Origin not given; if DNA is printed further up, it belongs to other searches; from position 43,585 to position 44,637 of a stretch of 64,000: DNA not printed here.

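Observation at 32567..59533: A roughly 27 kb methylation-rich glycan locus: ABC-transporter-dependent pathway with seven SAM methyltransferases, a nonulosonic-acid module and a GDP-aminodeoxyhexose module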

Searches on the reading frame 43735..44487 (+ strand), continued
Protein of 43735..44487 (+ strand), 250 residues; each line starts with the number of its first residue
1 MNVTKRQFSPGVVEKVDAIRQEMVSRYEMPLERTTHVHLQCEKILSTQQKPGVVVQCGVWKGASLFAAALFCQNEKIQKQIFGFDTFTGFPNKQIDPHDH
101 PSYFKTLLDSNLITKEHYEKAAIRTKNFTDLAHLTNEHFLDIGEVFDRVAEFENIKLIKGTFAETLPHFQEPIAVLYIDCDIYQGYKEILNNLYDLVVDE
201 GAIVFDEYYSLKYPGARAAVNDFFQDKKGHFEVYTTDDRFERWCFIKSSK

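Call 45: search_protein_families(library=pfam, proteins=[L010:6145-7881:+, L010:7907-8590:+, L010:8598-9980:+, L010:10750-11526:+, L012:7965-8507:+, L012:9256-9963:+, L012:10693-11259:+, L012:11256-12131:+, L013:12817-14208:-, L013:9179-9973:+], max_evalue=0.001)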
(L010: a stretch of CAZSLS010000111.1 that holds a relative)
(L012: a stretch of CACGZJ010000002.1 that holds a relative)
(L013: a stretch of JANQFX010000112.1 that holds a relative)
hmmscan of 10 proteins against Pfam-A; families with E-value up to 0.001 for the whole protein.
L010:6145-7881:+ (578 aa): 4 families
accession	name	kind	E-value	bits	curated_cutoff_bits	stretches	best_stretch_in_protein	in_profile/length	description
PF02826.25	2-Hacid_dh_C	-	3.8e-49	166.9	25.1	1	374-554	1-178/178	D-isomer specific 2-hydroxyacid dehydrogenase, NAD binding domain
PF02348.25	CTP_transf_3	-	8.2e-20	72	22.6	1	13-197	2-185/217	Cytidylyltransferase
PF00389.36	2-Hacid_dh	-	1.6e-09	37.9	24.6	1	286-570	21-118/134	D-isomer specific 2-hydroxyacid dehydrogenase, catalytic domain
PF12804.13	NTP_transf_3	-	0.0001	23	27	1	14-165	2-143/160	MobA-like NTP transferase domain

L010:7907-8590:+ (227 aa): 1 family
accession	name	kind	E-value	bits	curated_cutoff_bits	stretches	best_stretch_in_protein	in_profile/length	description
PF03102.20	NeuB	-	3.7e-33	115.4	22.1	1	50-223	54-236/241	NeuB family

L010:8598-9980:+ (460 aa): 6 families
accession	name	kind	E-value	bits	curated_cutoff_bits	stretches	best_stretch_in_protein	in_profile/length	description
PF00535.33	Glycos_transf_2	-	8.9e-32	110.8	23.3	1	5-163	1-168/168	Glycosyl transferase family 2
PF10111.15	Glyco_tranf_2_2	-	1.4e-13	51.4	27.3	1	24-205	19-223/276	Glycosyltransferase like family 2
PF13641.12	Glyco_tranf_2_3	-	6.6e-13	49.6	27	1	4-183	3-196/230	Glycosyltransferase like family 2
PF02348.25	CTP_transf_3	-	2.1e-11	44.5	22.6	1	251-416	17-169/217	Cytidylyltransferase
PF13632.12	Glyco_trans_2_3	-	0.00038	20.8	27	0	83-185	1-110/198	Glycosyl transferase family group 2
PF12804.13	NTP_transf_3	-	0.00061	20.4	27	0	251-308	17-72/160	MobA-like NTP transferase domain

L010:10750-11526:+ (258 aa): 2 families
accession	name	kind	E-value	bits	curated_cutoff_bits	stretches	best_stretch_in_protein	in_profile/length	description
PF12804.13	NTP_transf_3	-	3e-10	41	27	1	3-125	1-123/160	MobA-like NTP transferase domain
PF00483.29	NTP_transferase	-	2.4e-05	24.5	21.2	1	2-56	1-55/245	Nucleotidyl transferase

L012:7965-8507:+ (180 aa): 1 family
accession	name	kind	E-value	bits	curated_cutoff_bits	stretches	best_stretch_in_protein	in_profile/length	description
PF02348.25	CTP_transf_3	-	3.2e-16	60.2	22.6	1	5-129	2-125/217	Cytidylyltransferase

L012:9256-9963:+ (235 aa): 2 families
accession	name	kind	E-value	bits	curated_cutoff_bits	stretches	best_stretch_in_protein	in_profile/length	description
PF00535.33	Glycos_transf_2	-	5.7e-19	69.1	23.3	1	27-182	1-162/168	Glycosyl transferase family 2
PF10111.15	Glyco_tranf_2_2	-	3.8e-06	27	27.3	1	28-114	4-94/276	Glycosyltransferase like family 2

L012:10693-11259:+ (188 aa): 5 families
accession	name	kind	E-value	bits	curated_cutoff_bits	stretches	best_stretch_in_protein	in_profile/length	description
PF00132.30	Hexapep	-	2.3e-28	97.1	27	4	15-48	2-35/36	Bacterial transferase hexapeptide (six repeats)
PF25084.1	LbH_EIF2B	-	1.2e-12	48.1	54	2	47-131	18-102/105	EIF2B subunit epsilon LbH domain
PF14602.12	Hexapep_2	-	4.4e-10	39.5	27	2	34-65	3-32/34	Hexapeptide repeat of succinyl-transferase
PF25087.1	GMPPB_C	-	9.6e-05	22.5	39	0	29-67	7-45/110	GMPPB C-terminal domain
PF25247.1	LbH_GLGC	-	0.00077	19.8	27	0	31-70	83-122/135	GLGC left-handed parallel beta-helix domain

L012:11256-12131:+ (291 aa): 3 families
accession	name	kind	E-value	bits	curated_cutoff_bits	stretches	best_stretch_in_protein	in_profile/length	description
PF01408.29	GFO_IDH_MocA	-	3.6e-17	63.6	24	1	3-122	2-114/120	Oxidoreductase family, NAD-binding Rossmann fold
PF02894.22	GFO_IDH_MocA_C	-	1.5e-12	48.3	22.9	1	156-206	20-70/218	Oxidoreductase family, C-terminal alpha/beta domain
PF22725.1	GFO_IDH_MocA_C3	-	4.4e-08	33.6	27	1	155-205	22-73/124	GFO/IDH/MocA C-terminal domain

L013:12817-14208:- (463 aa): 6 families
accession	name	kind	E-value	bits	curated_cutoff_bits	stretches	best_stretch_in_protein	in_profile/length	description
PF00535.33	Glycos_transf_2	-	8.3e-31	107.6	23.3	1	6-130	1-124/168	Glycosyl transferase family 2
PF10111.15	Glyco_tranf_2_2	-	2.8e-14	53.7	27.3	1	11-209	8-223/276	Glycosyltransferase like family 2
PF13641.12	Glyco_tranf_2_3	-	5.2e-12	46.7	27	1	3-185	1-194/230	Glycosyltransferase like family 2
PF02348.25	CTP_transf_3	-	4.2e-11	43.5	22.6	1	240-362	2-115/217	Cytidylyltransferase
PF12804.13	NTP_transf_3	-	9.5e-05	23.1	27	0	257-405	19-144/160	MobA-like NTP transferase domain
PF13704.12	Glyco_tranf_2_4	-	0.00045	21.1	27.5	0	34-100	21-87/98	Glycosyl transferase family 2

L013:9179-9973:+ (264 aa): 2 families
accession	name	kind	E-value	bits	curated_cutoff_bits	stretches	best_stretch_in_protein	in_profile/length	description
PF02348.25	CTP_transf_3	-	4.9e-29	102.1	22.6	1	7-190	1-174/217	Cytidylyltransferase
PF12804.13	NTP_transf_3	-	6.2e-11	43.2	27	1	12-131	10-123/160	MobA-like NTP transferase domain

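Call 92: search_dna_similar(query=window:43735-44487:+, collection=plasmids, mode=protein, max_rows=12)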
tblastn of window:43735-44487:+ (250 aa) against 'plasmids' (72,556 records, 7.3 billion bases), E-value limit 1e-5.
Records with a match: 15; places in all: 15; records where one place covers at least 80% of the query: 5.
Best place of each record, by identity: <60% 15.
By first word of the organism name: Azospirillum 4; Mesorhizobium 2; Pseudodesulfovibrio 1; Bacillus 1; Tistrella 1; Pseudonocardia 1; Caballeronia 1; Streptomyces 1; Kitasatospora 1; Paenibacillus 1; and 1 more.
By predicted mobility (MOB-suite, as given by PLSDB): non-mobilizable 11; mobilizable 3; conjugative 1.
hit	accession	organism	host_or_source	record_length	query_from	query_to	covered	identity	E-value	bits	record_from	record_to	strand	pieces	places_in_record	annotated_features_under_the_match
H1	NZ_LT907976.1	Pseudodesulfovibrio profundus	-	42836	14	236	89%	25.8%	6e-6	54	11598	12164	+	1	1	TylF/MycF/NovP-related O-methyltransferase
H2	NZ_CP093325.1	Bacillus sp. N5-665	whole organism,peat soil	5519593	23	238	86%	25.9%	2e-8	62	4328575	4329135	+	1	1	none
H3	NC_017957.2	Tistrella mobilis KA081020-065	-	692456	38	244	83%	26.4%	2e-8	62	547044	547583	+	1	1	TylF/MycF family methyltransferase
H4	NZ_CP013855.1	Pseudonocardia sp. HH130630-07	Apsterostigma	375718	19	223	82%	25.8%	7e-9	63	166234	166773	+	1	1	TylF/MycF family methyltransferase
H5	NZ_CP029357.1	Azospirillum thermophilum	cell culture,hot spring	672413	32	227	78%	26.7%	1e-10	69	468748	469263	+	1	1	TylF/MycF/NovP-related O-methyltransferase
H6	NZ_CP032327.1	Azospirillum argentinense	soil sample,Agricultural field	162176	33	223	76%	27.3%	1e-7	59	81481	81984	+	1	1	TylF/MycF family methyltransferase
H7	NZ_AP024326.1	Caballeronia sp. NK8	-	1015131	14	219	82%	24.8%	2e-8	62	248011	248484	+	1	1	record has no annotation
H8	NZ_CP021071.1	Mesorhizobium sp. WSM1497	Biserrula pelecinus L.,cell ...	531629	33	223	76%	25.8%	2e-6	56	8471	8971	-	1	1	TylF/MycF family methyltransferase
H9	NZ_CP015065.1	Mesorhizobium ciceri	Astragalus pelecinus,Pure Sample,Plant ...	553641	33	223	76%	25.8%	2e-6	56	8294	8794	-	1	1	TylF/MycF family methyltransferase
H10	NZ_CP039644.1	Azospirillum sp. TSA2s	Soil,rice paddy soil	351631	42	224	73%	26.7%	5e-6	55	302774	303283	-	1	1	crotonobetainyl-CoA--carnitine CoA-transferase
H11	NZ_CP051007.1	Streptomyces griseofuscus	-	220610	51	224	70%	28.0%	8e-9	63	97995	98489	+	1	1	class I SAM-dependent methyltransferase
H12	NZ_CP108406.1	Kitasatospora sp. NBC_01302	-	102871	51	231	72%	25.4%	1e-6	56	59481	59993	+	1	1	class I SAM-dependent methyltransferase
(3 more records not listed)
